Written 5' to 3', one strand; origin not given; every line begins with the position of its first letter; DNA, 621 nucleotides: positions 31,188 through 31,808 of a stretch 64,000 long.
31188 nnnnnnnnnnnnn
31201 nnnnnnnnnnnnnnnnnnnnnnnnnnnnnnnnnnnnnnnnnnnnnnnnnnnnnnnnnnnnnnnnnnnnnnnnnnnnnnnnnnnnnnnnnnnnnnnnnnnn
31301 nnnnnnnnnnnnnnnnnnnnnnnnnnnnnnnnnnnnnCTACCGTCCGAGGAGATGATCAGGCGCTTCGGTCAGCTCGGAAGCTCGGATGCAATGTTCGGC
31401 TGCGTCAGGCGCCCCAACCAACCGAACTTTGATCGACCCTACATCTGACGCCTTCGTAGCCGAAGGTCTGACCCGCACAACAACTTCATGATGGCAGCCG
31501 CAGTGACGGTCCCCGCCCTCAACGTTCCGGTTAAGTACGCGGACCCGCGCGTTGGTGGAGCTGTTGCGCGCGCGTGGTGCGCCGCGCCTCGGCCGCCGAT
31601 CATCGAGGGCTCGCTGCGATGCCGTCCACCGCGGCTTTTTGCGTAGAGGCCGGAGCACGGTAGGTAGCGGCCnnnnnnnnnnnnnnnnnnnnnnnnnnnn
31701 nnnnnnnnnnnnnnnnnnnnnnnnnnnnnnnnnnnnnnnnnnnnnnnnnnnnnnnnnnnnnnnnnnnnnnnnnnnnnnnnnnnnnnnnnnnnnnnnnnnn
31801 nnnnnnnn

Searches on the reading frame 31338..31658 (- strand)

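Call 78: search_protein_families(library=pfam, proteins=[window:31338-31658:-], max_evalue=1)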
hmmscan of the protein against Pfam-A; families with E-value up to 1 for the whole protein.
window:31338-31658:- (106 aa): 1 family
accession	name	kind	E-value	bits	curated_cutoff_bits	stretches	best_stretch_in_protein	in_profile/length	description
PF22887.1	DUF7022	-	0.092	13.4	27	1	3-45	31-74/166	Family of unknown function (DUF7022)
